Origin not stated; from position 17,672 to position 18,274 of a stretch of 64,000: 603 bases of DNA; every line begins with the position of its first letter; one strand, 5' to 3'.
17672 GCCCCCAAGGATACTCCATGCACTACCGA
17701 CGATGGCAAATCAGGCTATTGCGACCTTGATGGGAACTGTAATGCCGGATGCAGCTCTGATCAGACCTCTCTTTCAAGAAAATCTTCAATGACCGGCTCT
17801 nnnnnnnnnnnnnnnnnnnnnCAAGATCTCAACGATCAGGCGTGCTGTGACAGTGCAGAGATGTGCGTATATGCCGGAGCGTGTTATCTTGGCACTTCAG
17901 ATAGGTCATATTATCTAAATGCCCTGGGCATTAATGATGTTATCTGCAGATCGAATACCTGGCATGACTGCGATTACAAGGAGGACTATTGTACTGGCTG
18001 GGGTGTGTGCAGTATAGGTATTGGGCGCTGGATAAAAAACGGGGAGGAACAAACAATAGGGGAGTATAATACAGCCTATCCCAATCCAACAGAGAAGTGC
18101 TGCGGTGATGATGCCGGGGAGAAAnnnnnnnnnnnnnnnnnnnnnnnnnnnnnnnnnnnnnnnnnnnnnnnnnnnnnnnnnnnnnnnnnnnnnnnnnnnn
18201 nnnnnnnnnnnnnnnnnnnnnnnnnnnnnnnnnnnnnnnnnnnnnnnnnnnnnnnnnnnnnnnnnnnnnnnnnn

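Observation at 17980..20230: A possibly undescribed Cys-rich module repeats about six times in giant protein 1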

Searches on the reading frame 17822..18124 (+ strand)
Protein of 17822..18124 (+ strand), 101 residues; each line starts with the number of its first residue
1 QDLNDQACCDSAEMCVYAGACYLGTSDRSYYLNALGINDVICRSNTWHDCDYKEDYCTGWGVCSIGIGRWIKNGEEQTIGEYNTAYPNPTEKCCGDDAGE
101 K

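Call 21: search_solved_structures(query=A2, max_evalue=10)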
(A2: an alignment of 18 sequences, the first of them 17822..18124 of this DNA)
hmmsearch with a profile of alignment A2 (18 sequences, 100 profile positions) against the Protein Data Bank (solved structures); distinct sequences matched with E-value up to 10: 0.

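Call 22: search_protein_families(library=pfam, alignment_id=A2, max_evalue=10)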
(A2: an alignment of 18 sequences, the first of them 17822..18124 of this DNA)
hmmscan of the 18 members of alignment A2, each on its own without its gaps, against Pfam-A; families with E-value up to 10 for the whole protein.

A. member 1, window:17822-18124:+ (101 aa): 0 families

B. families by the number of members that match (of 18 scanned): 5 families
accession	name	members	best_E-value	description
PF18399.6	CLIP_SPH_Scar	1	0.11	Clip-domain serine protease homolog Scarface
PF00258.30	Flavodoxin_1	1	0.17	Flavodoxin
PF11572.13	DUF3234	1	0.19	Protein of unknown function (DUF3234)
PF15573.11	Imm47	1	0.33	Immunity protein 47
PF16720.10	Albumin_I_a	1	1.2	Albumin I chain a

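Call 24: search_protein_representatives(alignment_id=A2)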
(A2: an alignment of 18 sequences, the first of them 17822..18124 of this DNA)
Query: 18 sequences, 100 profile positions. Proteins with E-value up to 0.001 (for the whole library): 347; up to 1e-10: 115; up to 1e-30: 14. The best 150 are listed.
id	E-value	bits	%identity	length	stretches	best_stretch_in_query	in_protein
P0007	2.2e-104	358.8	-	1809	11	3-99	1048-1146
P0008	5.4e-73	258.1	-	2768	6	3-99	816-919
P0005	3.8e-66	236.1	-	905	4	2-99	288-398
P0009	4.2e-64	229.5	-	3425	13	3-99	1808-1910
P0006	1.1e-63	228.3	-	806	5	3-100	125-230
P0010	3.1e-50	185.0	-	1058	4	2-100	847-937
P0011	1.4e-44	166.9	-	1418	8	2-100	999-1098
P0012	2.8e-39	149.9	-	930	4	2-99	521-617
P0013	2.6e-38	146.8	-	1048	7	5-99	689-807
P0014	2.5e-36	140.4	-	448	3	3-99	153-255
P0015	5.0e-36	139.5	-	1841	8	2-99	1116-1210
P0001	1.8e-34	134.4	-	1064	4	2-99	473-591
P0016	9.9e-33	128.9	-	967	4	2-100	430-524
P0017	1.3e-32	128.5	-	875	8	3-100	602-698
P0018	7.2e-27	110.1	-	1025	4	2-100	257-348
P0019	6.9e-26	106.9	-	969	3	2-100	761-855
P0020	2.1e-25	105.4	-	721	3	3-98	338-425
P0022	2.1e-24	102.1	-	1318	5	5-99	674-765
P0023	3.9e-24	101.3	-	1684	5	3-100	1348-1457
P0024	5.9e-24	100.7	-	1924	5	3-100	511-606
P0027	9.4e-23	96.8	-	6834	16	6-99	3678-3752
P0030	8.8e-22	93.7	-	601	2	3-100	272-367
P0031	1.8e-21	92.7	-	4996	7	3-99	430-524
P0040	9.9e-20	87.1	-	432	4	4-99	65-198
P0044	2.7e-19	85.7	-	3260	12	4-100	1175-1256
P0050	4.7e-18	81.8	-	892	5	2-98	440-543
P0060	5.5e-17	78.3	-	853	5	4-100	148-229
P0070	8.7e-16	74.5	-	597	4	2-100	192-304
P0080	1.3e-14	70.7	-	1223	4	6-100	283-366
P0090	1.2e-13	67.6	-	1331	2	9-99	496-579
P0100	1.9e-12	63.8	-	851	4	3-99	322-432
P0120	1.8e-10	57.5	-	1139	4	3-100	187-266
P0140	8.7e-10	55.2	-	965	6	4-100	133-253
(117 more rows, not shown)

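Call 25: predict_structure(alignment_id=A2)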
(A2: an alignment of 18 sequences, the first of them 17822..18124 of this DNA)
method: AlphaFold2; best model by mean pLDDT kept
length: 101 residues; sequences in the alignment: 18
mean_pLDDT: 64.5   pTM: 0.53
mean pLDDT of the five models: 64.5, 64.4, 62.8, 62.2, 60.5
residues with pLDDT >= 90: 5; 70-90: 27; 50-70: 54; < 50: 15
segments of 3 or more residues with pLDDT < 50: 74-81, 98-101
pLDDT, mean of each block of 10 residues (from residue 1): 80 88 70 61 79 64 55 47 52 50 47
secondary structure, 60 per line:
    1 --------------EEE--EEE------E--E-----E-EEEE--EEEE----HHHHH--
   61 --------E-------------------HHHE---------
elements in order: E15-17 E20-22 E40-43 E46-49 H54-58

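Call 28: list_cluster_members(proteins=[P0008, P0007, P0009, P0010, P0011, P0027, P0031, P0015, P0013, P0012])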
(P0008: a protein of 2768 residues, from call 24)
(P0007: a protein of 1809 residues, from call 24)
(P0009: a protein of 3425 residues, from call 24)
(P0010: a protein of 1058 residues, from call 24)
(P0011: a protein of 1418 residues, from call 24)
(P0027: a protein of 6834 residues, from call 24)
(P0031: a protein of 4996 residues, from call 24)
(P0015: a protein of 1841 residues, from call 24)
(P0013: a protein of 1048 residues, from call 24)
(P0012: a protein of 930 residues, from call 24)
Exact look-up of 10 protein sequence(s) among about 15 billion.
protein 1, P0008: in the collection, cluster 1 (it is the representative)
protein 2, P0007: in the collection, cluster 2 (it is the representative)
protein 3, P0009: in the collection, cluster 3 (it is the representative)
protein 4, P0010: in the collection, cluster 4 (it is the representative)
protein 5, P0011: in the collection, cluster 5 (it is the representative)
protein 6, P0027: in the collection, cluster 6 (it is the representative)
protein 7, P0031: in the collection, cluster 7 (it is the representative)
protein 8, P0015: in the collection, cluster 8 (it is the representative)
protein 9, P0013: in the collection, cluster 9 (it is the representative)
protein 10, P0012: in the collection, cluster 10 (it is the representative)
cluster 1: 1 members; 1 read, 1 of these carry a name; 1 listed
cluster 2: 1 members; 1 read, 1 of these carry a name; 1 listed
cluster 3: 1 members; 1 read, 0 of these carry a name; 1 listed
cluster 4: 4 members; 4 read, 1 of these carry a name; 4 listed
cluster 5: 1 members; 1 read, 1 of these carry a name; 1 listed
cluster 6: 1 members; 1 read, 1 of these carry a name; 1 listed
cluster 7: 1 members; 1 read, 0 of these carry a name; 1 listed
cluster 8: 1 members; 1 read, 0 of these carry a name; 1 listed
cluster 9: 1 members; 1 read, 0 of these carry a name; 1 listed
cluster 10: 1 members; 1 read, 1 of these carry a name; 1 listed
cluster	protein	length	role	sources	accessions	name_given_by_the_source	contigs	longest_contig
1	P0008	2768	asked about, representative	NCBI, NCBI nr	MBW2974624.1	PKD domain-containing protein [Candidatus Woesearchaeota archaeon]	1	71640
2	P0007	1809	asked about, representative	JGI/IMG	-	hypothetical protein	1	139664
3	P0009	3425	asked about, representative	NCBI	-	-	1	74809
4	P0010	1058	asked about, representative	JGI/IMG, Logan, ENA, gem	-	-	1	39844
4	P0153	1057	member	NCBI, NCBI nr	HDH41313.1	MAG TPA: hypothetical protein ENG12_02765 [Candidatus Altiarchaeales archaeon] | hypothetical protein [Candidatus Altiarchaeales archaeon]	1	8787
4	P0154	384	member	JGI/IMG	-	-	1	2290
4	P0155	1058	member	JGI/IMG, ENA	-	-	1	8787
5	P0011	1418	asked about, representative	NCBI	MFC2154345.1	DNRLRE domain-containing protein [Candidatus Altiarchaeota archaeon]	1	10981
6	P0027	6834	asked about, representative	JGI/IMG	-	hypothetical protein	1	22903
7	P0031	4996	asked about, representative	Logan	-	-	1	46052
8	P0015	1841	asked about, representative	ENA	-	-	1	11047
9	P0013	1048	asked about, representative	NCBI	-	-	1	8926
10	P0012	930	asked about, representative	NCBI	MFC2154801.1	hypothetical protein ACFLRC_04915, partial [Candidatus Altiarchaeota archaeon]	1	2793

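Call 40: search_protein_families(library=pfam, proteins=[P0007, P0010, P0011, P0013, P0015, P0017, P0019, P0014], max_evalue=0.001)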
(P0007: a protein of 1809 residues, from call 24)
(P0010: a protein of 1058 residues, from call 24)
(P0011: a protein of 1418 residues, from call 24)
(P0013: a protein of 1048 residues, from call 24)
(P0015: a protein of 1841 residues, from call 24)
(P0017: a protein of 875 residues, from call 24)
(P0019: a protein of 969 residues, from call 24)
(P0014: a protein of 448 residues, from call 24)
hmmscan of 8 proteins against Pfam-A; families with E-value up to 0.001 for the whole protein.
P0007 (1809 aa): 0 families

P0010 (1058 aa): 6 families
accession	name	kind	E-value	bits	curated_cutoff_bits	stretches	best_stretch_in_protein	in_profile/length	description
PF24684.1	Vgb_lyase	-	3e-14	52.9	50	1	196-336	12-156/290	Virginiamycin B lyase family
PF08450.18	SGL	-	1e-07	32.3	26.3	0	236-270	183-217/246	SMP-30/Gluconolactonase/LRE-like region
PF06739.17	SBBP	-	4e-05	23.9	20.5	0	149-168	15-34/38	Beta-propeller repeat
PF21783.3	YNCE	-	6.8e-05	22.8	27.1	0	196-261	241-309/339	YNCE-like beta-propeller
PF01436.27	NHL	-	0.00013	22.3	20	0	280-297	3-20/28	NHL repeat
PF22701.2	Mala_s_1-like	-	0.00036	20.8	27.5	0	217-267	108-160/195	Mal s 1 allergenic protein-like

P0011 (1418 aa): 1 family
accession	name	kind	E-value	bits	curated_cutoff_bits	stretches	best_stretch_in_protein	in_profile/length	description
PF06848.17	Disaggr_repeat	-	5.9e-06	26.5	33.9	1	61-234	16-178/179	Disaggregatase related repeat domain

P0013 (1048 aa): 0 families

P0015 (1841 aa): 0 families

P0017 (875 aa): 0 families

P0019 (969 aa): 0 families

P0014 (448 aa): 0 families

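Call 49: list_cluster_members(proteins=[P0014, P0016, P0017, P0018, P0019, P0020, P0022, P0023, P0024, P0044])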
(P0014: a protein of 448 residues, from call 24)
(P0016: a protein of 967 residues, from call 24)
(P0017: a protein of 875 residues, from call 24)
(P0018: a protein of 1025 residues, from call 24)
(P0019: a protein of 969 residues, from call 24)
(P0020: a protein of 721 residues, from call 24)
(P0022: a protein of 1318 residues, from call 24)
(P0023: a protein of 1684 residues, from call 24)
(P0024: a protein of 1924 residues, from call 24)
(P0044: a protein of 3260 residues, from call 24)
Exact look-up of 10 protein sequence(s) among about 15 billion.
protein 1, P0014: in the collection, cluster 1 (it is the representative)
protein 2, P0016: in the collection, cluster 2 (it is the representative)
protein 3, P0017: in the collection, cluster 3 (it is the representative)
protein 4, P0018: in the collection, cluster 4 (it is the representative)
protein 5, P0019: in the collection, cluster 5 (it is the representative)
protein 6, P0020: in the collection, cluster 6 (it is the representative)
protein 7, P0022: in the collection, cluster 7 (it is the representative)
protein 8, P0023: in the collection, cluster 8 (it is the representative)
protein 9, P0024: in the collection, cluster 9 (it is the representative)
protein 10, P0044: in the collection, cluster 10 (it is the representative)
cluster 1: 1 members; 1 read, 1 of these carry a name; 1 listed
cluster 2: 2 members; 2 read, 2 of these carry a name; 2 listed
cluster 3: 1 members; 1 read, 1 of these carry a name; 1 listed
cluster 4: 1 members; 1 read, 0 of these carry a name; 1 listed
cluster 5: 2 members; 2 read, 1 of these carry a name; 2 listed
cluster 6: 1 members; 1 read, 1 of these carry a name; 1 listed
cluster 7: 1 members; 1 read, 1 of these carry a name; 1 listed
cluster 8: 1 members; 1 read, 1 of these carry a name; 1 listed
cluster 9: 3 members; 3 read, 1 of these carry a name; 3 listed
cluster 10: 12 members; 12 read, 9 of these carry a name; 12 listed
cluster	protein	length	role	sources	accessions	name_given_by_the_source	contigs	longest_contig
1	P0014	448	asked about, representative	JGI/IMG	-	hypothetical protein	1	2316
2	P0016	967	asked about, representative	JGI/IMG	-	hypothetical protein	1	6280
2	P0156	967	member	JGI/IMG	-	hypothetical protein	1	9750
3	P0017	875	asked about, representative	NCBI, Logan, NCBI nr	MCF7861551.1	hypothetical protein K9M79_04875 [Candidatus Woesearchaeota archaeon] | hypothetical protein [Candidatus Woesearchaeota archaeon]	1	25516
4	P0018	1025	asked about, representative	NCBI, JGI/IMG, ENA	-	-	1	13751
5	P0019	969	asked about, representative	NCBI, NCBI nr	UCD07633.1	MAG: hypothetical protein JSW41_01545 [Candidatus Aenigmatarchaeota archaeon] | MAG: hypothetical protein JSW41_01545 [Candidatus Aenigmarchaeota archaeon]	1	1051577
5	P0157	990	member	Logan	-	-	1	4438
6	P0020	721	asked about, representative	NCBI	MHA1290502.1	MAG: hypothetical protein ACTSPB_24225, partial [Candidatus Thorarchaeota archaeon]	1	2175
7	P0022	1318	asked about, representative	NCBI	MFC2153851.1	PKD domain-containing protein, partial [Candidatus Altiarchaeota archaeon]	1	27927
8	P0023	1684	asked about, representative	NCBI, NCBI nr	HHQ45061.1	MAG TPA: hypothetical protein ENN13_02875 [Candidatus Altiarchaeales archaeon] | hypothetical protein [Candidatus Altiarchaeales archaeon]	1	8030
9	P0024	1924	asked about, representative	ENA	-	-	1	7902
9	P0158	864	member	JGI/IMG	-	hypothetical protein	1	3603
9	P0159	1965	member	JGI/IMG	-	-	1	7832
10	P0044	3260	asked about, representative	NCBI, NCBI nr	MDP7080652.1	MAG: hypothetical protein QF415_12220, partial [Candidatus Undinarchaeales archaeon] | hypothetical protein [Candidatus Undinarchaeales archaeon]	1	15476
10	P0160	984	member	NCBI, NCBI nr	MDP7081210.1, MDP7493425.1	MAG: hypothetical protein QF415_15045, partial [Candidatus Undinarchaeales archaeon] | hypothetical protein [Candidatus Undinarchaeales archaeon]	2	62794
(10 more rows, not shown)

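Call 61: search_protein_families(library=pfam, proteins=[P0009, P0044, P0024, P0022], max_evalue=0.0001)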
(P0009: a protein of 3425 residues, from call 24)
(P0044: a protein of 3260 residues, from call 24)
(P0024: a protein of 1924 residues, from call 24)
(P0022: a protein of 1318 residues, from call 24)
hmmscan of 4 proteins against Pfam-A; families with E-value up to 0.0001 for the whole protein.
P0009 (3425 aa): 1 family
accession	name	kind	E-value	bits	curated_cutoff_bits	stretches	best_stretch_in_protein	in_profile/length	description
PF13620.12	CarboxypepD_reg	-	3.7e-08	34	32.3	1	3239-3320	4-81/82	Carboxypeptidase regulatory-like domain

P0044 (3260 aa): 1 family
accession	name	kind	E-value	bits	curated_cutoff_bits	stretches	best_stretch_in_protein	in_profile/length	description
PF06467.20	zf-FCS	-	9.9e-07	28.9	22.4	0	623-648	12-37/39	MYM-type Zinc finger with FCS sequence motif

P0024 (1924 aa): 4 families
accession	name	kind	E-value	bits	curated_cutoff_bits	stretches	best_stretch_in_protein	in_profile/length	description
PF17957.7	Big_7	-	7.8e-08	33.3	24.1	1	1356-1432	1-70/70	Bacterial Ig domain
PF07495.19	Y_Y_Y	-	4.2e-06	27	26.6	0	1400-1450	19-64/65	Y_Y_Y domain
PF00963.24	Cohesin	-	1.5e-05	25.6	24.1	1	33-137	8-115/139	Cohesin domain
PF19077.6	Big_13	-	1.9e-05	25.5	27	0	1420-1452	69-102/102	Bacterial Ig-like domain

P0022 (1318 aa): 2 families
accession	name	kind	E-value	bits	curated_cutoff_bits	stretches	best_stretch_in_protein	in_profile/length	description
PF18911.6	PKD_4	-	2.9e-13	50.1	27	2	1038-1091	27-75/85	PKD domain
PF00801.26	PKD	-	2.5e-12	47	23.5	1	1142-1218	13-75/80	PKD domain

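Call 69: list_cluster_members(proteins=[P0030, P0040, P0050, P0060, P0070, P0080, P0090, P0100, P0120, P0140])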
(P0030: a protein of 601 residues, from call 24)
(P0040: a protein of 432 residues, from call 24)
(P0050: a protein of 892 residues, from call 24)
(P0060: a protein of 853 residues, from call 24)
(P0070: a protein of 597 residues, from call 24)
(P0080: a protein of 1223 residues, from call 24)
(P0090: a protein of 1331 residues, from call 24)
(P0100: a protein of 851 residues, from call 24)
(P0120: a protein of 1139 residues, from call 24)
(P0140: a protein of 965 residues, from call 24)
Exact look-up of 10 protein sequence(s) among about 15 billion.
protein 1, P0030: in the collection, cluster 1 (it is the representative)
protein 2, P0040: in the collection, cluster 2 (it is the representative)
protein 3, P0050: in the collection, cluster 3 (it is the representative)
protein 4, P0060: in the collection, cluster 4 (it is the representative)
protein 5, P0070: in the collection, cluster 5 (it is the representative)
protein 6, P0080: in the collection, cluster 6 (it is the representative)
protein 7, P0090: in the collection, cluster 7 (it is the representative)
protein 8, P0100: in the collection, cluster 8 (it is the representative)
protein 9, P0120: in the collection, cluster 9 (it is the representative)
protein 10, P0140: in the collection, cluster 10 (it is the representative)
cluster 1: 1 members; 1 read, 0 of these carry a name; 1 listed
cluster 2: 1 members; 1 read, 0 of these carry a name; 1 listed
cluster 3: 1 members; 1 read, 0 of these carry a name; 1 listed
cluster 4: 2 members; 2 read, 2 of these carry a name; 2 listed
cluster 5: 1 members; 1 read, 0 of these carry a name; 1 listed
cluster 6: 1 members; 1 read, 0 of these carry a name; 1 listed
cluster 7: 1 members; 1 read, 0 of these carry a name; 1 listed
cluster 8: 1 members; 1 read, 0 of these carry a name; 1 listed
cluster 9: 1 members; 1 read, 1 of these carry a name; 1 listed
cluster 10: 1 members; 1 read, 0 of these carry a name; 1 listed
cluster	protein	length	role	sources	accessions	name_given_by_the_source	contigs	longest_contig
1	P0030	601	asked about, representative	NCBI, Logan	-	-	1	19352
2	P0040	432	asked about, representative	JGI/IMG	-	-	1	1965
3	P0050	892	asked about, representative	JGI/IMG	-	-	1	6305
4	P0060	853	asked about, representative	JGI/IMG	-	hypothetical protein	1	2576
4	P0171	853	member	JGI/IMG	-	hypothetical protein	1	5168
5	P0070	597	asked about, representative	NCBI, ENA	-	-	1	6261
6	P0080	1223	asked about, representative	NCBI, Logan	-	-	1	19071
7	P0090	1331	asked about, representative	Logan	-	-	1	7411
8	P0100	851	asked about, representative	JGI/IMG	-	-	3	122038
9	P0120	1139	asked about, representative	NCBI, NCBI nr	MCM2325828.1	MAG: hypothetical protein NDI94_05160, partial [Candidatus Woesearchaeota archaeon] | hypothetical protein [Candidatus Woesearchaeota archaeon]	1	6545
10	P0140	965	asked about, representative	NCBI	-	-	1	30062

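Call 70: find_encoding_contigs(protein=P0007, flank=8000, max_places=2)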
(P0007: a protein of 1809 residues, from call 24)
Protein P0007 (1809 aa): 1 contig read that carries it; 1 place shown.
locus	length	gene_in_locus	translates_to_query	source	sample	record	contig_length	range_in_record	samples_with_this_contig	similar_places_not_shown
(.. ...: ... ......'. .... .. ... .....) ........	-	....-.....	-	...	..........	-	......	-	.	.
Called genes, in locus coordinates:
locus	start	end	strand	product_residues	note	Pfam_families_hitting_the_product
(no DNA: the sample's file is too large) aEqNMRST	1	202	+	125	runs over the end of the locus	-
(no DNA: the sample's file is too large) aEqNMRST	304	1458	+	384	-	PF09471:Peptidase_M64 (weak)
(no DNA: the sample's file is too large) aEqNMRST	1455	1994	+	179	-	-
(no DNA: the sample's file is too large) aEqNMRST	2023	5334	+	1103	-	PF07591:PT-HINT, PF14623:Vint (weak)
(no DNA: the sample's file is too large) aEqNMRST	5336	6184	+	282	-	-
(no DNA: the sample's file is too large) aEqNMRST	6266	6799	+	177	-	-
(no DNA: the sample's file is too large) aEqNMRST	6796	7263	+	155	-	-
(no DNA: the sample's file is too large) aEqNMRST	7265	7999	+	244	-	-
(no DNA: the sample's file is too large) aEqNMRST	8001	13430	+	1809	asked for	-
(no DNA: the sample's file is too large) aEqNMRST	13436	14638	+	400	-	-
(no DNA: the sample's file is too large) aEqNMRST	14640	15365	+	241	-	-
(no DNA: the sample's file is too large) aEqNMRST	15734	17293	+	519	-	PF00271:Helicase_C, PF20470:HTH_61 (weak), PF21280:Helicase_dom4_arc, PF14520:HHH_5 (faint)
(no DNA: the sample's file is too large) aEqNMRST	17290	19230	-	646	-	PF05496:RuvB_N (faint), PF20030:bpMoxR (faint), PF01078:Mg_chelatase (weak), PF13401:AAA_22 (faint), PF00004:AAA (faint), PF00158:Sigma54_activat, PF05362:Lon_C, PF13541:ChlI, +3 more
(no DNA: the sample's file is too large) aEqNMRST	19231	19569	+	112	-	PF01336:tRNA_anti-codon (weak)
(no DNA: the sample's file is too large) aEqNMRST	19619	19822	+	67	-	-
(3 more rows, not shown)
